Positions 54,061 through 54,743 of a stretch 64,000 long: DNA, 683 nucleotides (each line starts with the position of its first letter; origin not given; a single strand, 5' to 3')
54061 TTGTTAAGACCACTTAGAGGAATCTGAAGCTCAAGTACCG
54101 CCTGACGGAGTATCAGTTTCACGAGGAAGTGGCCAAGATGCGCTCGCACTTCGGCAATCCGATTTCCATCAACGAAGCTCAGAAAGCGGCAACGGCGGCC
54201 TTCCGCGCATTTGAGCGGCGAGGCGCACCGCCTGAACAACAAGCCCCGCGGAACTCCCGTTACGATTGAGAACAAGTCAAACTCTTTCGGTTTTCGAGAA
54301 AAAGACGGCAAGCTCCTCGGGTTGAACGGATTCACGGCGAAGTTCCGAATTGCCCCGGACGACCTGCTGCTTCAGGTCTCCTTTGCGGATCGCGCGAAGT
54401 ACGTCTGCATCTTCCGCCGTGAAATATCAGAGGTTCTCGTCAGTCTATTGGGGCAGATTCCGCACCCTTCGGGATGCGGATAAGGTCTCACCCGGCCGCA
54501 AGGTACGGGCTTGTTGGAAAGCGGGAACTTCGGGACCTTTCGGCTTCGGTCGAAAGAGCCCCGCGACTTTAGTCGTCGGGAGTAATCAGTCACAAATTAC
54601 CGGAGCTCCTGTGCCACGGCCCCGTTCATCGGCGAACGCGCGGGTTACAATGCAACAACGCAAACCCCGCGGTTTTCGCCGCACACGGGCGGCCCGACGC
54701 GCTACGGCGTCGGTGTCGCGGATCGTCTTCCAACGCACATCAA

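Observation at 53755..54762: A ~1 kb low-GC, ORF-poor gap with a disrupted protein-like reading frame inside the normally contiguous smc-zipA-ligA cluster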

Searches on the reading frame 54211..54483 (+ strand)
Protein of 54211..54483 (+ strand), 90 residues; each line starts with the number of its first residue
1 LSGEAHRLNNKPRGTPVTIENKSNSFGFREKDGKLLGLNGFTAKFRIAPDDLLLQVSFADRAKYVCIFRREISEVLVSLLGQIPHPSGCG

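Call 5: search_protein_families(library=pfam, max_evalue=10, proteins=[window:54211-54483:+])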
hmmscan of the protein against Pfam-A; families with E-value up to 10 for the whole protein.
window:54211-54483:+ (90 aa): 0 families

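Call 15: find_homologous_proteins(query=window:54211-54480:+, max_evalue=1)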
Query window:54211-54480:+ (90 aa): 1 proteins with E <= 1 among 2 candidates.
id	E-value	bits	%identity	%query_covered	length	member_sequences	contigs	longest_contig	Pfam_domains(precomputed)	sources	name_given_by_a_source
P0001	4.0e-50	185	97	100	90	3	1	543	-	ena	-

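Call 17: search_protein_families(library=phrogs, max_evalue=10, proteins=[window:54211-54480:+])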
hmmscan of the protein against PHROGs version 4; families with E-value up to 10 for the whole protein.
window:54211-54480:+ (90 aa): 0 families

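Call 18: find_encoding_contigs(protein=P0001, flank=10000, max_places=10)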
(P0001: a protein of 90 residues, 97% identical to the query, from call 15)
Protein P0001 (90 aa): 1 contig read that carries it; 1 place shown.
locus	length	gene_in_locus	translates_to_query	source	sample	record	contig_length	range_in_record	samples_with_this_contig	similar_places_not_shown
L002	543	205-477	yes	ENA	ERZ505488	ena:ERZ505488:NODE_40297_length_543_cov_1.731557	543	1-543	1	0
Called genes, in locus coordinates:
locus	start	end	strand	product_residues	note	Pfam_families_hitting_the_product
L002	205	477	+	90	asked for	-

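Call 70: find_encoding_contigs(protein=P0002, flank=3000, max_places=5)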
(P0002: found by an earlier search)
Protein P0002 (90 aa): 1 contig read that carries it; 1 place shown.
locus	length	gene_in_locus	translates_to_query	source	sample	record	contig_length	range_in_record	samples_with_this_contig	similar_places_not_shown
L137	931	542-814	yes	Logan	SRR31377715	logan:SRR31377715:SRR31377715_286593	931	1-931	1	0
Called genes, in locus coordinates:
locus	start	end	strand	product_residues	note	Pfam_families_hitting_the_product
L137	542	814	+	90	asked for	-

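Call 71: find_encoding_contigs(protein=P0003, flank=3000, max_places=5)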
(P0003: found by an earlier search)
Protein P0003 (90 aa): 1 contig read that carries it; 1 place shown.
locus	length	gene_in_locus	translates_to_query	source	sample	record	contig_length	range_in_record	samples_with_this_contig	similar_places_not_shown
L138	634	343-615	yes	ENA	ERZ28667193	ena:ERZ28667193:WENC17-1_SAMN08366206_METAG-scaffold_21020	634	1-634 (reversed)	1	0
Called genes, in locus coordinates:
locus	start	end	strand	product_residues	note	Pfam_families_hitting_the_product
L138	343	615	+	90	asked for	-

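Call 76: find_encoding_contigs(protein=P0007, flank=3000, max_places=10)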
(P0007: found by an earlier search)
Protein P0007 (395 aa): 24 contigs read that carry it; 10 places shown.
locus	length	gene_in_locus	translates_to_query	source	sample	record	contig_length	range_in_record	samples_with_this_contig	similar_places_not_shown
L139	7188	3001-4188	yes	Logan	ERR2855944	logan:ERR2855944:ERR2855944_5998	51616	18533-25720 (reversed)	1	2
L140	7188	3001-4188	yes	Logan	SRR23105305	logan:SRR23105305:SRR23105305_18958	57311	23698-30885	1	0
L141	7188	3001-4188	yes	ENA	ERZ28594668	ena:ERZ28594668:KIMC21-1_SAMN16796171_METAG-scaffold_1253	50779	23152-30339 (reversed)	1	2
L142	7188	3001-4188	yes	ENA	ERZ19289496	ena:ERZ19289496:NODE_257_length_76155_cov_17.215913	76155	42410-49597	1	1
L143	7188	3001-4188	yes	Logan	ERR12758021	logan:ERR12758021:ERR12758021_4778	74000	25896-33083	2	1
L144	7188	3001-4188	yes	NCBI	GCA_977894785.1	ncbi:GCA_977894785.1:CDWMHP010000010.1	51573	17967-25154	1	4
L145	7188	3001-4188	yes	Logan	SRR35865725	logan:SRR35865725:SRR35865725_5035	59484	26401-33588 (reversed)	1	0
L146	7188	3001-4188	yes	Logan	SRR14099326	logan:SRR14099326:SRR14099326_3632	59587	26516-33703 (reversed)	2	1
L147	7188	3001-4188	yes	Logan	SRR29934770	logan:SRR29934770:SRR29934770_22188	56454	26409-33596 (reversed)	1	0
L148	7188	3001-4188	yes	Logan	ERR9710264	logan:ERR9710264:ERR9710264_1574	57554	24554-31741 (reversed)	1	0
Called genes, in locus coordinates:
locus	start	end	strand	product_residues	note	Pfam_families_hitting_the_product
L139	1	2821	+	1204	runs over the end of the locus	PF02463:SMC_N, PF13175:AAA_15 (weak), PF13304:AAA_21 (weak), PF13476:AAA_23, PF06470:SMC_hinge (weak)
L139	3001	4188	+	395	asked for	-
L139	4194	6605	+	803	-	-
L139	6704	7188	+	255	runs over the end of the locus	PF01048:PNP_UDP_1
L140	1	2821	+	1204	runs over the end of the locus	PF02463:SMC_N, PF13175:AAA_15 (weak), PF13304:AAA_21 (weak), PF13476:AAA_23, PF06470:SMC_hinge (weak)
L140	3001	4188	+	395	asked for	-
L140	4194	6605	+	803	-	-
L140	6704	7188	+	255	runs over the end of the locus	PF01048:PNP_UDP_1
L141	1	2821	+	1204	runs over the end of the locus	PF02463:SMC_N, PF13175:AAA_15 (weak), PF13304:AAA_21 (weak), PF13476:AAA_23, PF06470:SMC_hinge (weak)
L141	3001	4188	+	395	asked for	-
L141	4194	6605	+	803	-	-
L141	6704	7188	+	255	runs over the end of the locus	PF01048:PNP_UDP_1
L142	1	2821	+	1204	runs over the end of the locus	PF02463:SMC_N, PF13175:AAA_15 (weak), PF13304:AAA_21 (weak), PF13476:AAA_23, PF06470:SMC_hinge (weak)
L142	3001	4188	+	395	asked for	-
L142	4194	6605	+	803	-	-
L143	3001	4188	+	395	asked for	-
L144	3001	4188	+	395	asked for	-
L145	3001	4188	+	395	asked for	-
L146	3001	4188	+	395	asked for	-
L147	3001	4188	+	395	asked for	-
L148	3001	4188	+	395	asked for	-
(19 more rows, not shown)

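Call 77: find_encoding_contigs(protein=P0006, flank=3000, max_places=3)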
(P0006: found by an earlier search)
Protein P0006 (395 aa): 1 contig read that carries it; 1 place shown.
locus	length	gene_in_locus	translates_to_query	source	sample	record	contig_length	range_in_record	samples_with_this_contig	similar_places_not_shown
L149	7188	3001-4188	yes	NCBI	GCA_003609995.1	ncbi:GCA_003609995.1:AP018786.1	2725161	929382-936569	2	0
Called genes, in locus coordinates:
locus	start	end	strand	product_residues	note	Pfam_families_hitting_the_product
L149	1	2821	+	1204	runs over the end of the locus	PF02463:SMC_N, PF13175:AAA_15 (weak), PF13304:AAA_21 (weak), PF13476:AAA_23, PF06470:SMC_hinge (weak)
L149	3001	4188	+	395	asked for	-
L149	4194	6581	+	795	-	PF22745:Nlig-Ia, PF01653:DNA_ligase_aden, PF03120:OB_DNA_ligase, PF14520:HHH_5 (faint), PF03119:DNA_ligase_ZBD, PF12826:HHH_2, PF00533:BRCT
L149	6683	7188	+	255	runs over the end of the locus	PF01048:PNP_UDP_1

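Call 80: find_encoding_contigs(protein=P0009, flank=3000, max_places=10)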
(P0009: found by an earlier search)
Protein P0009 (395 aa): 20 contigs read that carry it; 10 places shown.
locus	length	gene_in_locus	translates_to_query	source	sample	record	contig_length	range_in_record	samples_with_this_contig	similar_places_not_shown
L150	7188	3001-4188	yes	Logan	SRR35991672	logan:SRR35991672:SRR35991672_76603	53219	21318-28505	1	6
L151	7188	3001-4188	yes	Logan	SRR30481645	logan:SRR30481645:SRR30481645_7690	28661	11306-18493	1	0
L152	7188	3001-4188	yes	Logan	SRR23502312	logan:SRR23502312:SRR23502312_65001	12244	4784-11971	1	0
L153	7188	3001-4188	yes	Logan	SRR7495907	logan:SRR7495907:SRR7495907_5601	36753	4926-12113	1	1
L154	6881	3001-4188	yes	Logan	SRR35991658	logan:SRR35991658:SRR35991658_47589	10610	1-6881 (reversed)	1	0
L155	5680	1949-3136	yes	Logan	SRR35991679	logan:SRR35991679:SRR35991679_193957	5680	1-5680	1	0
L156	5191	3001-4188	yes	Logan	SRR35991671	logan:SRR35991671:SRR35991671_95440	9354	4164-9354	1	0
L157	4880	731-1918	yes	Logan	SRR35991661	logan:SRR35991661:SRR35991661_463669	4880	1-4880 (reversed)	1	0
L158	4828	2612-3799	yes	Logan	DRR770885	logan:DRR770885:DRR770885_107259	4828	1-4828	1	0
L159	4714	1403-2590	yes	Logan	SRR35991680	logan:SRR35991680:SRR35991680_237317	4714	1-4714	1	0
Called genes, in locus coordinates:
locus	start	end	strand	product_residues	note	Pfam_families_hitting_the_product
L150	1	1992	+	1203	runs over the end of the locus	PF02463:SMC_N, PF13175:AAA_15 (weak), PF13304:AAA_21 (weak), PF13476:AAA_23, PF06470:SMC_hinge (weak)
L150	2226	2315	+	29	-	-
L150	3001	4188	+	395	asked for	-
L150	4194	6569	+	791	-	PF22745:Nlig-Ia, PF01653:DNA_ligase_aden, PF03120:OB_DNA_ligase, PF14520:HHH_5 (faint), PF03119:DNA_ligase_ZBD, PF12826:HHH_2, PF00533:BRCT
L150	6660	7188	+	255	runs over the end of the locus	PF01048:PNP_UDP_1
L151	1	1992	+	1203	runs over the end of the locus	PF02463:SMC_N, PF13175:AAA_15 (weak), PF13304:AAA_21 (weak), PF13476:AAA_23, PF06470:SMC_hinge (weak)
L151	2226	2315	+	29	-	-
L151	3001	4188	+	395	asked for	-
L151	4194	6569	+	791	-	PF22745:Nlig-Ia, PF01653:DNA_ligase_aden, PF03120:OB_DNA_ligase, PF14520:HHH_5 (faint), PF03119:DNA_ligase_ZBD, PF12826:HHH_2, PF00533:BRCT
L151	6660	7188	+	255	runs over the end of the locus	PF01048:PNP_UDP_1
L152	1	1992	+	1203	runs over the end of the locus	PF02463:SMC_N, PF13175:AAA_15 (weak), PF13304:AAA_21 (weak), PF13476:AAA_23, PF06470:SMC_hinge (weak)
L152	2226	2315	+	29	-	-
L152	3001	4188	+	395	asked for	-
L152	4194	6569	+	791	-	PF22745:Nlig-Ia, PF01653:DNA_ligase_aden, PF03120:OB_DNA_ligase, PF14520:HHH_5 (faint), PF03119:DNA_ligase_ZBD, PF12826:HHH_2, PF00533:BRCT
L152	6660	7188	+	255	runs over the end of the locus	PF01048:PNP_UDP_1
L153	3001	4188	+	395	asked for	-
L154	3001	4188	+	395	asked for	-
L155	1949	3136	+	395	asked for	-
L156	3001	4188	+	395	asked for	-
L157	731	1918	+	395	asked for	-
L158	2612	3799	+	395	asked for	-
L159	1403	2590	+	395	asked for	-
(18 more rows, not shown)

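Call 81: find_encoding_contigs(protein=P0011, flank=3000, max_places=10)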
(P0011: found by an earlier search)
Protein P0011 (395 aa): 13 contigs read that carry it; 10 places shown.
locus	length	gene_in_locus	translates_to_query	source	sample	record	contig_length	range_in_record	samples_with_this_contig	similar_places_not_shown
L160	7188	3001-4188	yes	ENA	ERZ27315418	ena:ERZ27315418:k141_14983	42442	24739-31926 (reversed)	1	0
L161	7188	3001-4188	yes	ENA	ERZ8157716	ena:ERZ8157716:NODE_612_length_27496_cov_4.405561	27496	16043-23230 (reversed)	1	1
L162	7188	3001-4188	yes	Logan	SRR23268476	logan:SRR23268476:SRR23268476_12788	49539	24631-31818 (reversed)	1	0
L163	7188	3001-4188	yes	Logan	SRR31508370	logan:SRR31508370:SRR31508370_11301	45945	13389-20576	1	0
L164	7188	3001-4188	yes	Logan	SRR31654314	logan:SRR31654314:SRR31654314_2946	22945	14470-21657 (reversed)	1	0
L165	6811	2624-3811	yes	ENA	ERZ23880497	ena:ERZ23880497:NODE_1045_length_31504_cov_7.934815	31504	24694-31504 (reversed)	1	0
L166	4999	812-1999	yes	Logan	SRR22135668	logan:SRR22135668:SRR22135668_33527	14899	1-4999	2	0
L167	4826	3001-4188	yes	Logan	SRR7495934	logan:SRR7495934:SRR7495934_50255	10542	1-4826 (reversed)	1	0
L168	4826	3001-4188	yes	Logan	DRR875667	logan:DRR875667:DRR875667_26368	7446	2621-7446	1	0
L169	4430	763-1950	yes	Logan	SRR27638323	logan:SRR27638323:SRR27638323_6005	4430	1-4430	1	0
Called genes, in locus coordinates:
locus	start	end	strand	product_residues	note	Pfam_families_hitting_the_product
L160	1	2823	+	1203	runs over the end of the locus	PF02463:SMC_N, PF13175:AAA_15 (weak), PF13304:AAA_21 (weak), PF13476:AAA_23, PF06470:SMC_hinge (weak)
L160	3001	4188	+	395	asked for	-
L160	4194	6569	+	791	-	PF22745:Nlig-Ia, PF01653:DNA_ligase_aden, PF03120:OB_DNA_ligase, PF14520:HHH_5 (faint), PF03119:DNA_ligase_ZBD, PF12826:HHH_2, PF00533:BRCT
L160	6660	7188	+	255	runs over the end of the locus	PF01048:PNP_UDP_1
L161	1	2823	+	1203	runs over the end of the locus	PF02463:SMC_N, PF13175:AAA_15 (weak), PF13304:AAA_21 (weak), PF13476:AAA_23, PF06470:SMC_hinge (weak)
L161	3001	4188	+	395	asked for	-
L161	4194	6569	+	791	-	PF22745:Nlig-Ia, PF01653:DNA_ligase_aden, PF03120:OB_DNA_ligase, PF14520:HHH_5 (faint), PF03119:DNA_ligase_ZBD, PF12826:HHH_2, PF00533:BRCT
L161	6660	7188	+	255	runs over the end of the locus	PF01048:PNP_UDP_1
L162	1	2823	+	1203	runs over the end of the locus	PF02463:SMC_N, PF13175:AAA_15 (weak), PF13304:AAA_21 (weak), PF13476:AAA_23, PF06470:SMC_hinge (weak)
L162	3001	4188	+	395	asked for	-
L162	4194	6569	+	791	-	PF22745:Nlig-Ia, PF01653:DNA_ligase_aden, PF03120:OB_DNA_ligase, PF14520:HHH_5 (faint), PF03119:DNA_ligase_ZBD, PF12826:HHH_2, PF00533:BRCT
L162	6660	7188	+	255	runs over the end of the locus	PF01048:PNP_UDP_1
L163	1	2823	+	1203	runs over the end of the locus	PF02463:SMC_N, PF13175:AAA_15 (weak), PF13304:AAA_21 (weak), PF13476:AAA_23, PF06470:SMC_hinge (weak)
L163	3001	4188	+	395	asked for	-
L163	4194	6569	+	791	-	PF22745:Nlig-Ia, PF01653:DNA_ligase_aden, PF03120:OB_DNA_ligase, PF14520:HHH_5 (faint), PF03119:DNA_ligase_ZBD, PF12826:HHH_2, PF00533:BRCT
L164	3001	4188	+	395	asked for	-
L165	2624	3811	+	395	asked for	-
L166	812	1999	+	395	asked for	-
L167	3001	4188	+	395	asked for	-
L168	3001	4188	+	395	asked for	-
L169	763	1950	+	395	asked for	-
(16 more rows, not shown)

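Call 82: find_encoding_contigs(protein=P0015, flank=3000, max_places=10)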
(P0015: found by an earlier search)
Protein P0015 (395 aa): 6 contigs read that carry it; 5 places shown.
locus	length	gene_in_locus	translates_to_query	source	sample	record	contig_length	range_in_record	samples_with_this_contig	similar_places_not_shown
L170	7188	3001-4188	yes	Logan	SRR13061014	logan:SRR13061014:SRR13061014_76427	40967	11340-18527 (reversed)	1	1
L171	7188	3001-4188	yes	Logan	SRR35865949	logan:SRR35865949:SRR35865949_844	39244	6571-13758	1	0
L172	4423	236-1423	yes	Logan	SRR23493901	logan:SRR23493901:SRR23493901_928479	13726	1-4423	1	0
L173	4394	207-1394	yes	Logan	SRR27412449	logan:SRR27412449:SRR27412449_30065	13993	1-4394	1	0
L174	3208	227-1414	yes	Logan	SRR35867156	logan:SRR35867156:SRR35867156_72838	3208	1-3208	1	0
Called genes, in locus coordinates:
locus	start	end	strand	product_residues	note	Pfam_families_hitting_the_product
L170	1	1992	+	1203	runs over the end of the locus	PF02463:SMC_N, PF13175:AAA_15 (weak), PF13304:AAA_21 (weak), PF13476:AAA_23, PF06470:SMC_hinge (faint)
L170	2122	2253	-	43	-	-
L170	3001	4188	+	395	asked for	-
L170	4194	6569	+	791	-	PF22745:Nlig-Ia, PF01653:DNA_ligase_aden, PF03120:OB_DNA_ligase, PF14520:HHH_5 (faint), PF03119:DNA_ligase_ZBD, PF12826:HHH_2, PF00533:BRCT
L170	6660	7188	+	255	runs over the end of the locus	PF01048:PNP_UDP_1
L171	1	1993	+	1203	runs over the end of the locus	PF02463:SMC_N, PF13175:AAA_15 (weak), PF13304:AAA_21 (weak), PF13476:AAA_23, PF06470:SMC_hinge (weak)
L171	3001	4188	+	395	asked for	-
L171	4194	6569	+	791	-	PF22745:Nlig-Ia, PF01653:DNA_ligase_aden, PF03120:OB_DNA_ligase, PF14520:HHH_5 (faint), PF03119:DNA_ligase_ZBD, PF12826:HHH_2, PF00533:BRCT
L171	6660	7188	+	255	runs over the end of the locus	PF01048:PNP_UDP_1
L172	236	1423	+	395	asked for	-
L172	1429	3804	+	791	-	PF22745:Nlig-Ia, PF01653:DNA_ligase_aden, PF03120:OB_DNA_ligase, PF14520:HHH_5 (faint), PF03119:DNA_ligase_ZBD, PF12826:HHH_2, PF00533:BRCT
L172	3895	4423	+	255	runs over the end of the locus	PF01048:PNP_UDP_1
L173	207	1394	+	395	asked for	-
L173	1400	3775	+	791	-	PF22745:Nlig-Ia, PF01653:DNA_ligase_aden, PF03120:OB_DNA_ligase, PF14520:HHH_5 (faint), PF03119:DNA_ligase_ZBD, PF12826:HHH_2, PF00533:BRCT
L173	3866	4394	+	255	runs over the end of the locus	PF01048:PNP_UDP_1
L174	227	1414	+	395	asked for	-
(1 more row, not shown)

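Call 83: find_encoding_contigs(protein=P0005, flank=3000, max_places=10)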
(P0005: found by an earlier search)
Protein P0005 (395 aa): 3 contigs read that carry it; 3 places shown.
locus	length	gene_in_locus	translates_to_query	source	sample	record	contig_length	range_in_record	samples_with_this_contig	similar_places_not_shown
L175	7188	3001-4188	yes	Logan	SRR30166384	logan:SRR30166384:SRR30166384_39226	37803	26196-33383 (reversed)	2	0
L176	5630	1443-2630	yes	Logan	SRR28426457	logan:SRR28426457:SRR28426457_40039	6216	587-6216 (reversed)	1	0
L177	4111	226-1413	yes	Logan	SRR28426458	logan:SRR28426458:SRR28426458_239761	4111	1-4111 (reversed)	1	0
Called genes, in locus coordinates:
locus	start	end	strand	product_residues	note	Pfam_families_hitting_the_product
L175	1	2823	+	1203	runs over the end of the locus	PF02463:SMC_N, PF13175:AAA_15 (weak), PF13304:AAA_21 (weak), PF13476:AAA_23, PF06470:SMC_hinge (weak)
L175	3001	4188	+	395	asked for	-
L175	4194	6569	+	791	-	PF22745:Nlig-Ia, PF01653:DNA_ligase_aden, PF03120:OB_DNA_ligase, PF14520:HHH_5 (faint), PF03119:DNA_ligase_ZBD, PF12826:HHH_2, PF00533:BRCT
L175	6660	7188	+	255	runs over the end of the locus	PF01048:PNP_UDP_1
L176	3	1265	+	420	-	?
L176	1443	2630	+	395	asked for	-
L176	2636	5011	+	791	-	PF22745:Nlig-Ia, PF01653:DNA_ligase_aden, PF03120:OB_DNA_ligase, PF14520:HHH_5 (faint), PF03119:DNA_ligase_ZBD, PF12826:HHH_2, PF00533:BRCT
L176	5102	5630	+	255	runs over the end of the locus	PF01048:PNP_UDP_1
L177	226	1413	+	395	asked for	-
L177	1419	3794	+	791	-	PF22745:Nlig-Ia, PF01653:DNA_ligase_aden, PF03120:OB_DNA_ligase, PF14520:HHH_5 (faint), PF03119:DNA_ligase_ZBD, PF12826:HHH_2, PF00533:BRCT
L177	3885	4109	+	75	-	?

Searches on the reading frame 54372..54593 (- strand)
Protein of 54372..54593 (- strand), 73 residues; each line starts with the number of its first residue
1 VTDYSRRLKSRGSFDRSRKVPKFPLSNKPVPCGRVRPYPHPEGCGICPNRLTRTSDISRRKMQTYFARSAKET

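Call 5: search_protein_families(library=pfam, max_evalue=10, proteins=[window:54372-54593:-])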
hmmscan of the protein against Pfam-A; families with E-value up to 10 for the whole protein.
window:54372-54593:- (73 aa): 1 family
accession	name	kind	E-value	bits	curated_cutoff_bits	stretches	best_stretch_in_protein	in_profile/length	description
PF05077.17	DUF678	-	0.14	12.8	24.1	1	43-66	27-50/74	Protein of unknown function (DUF678)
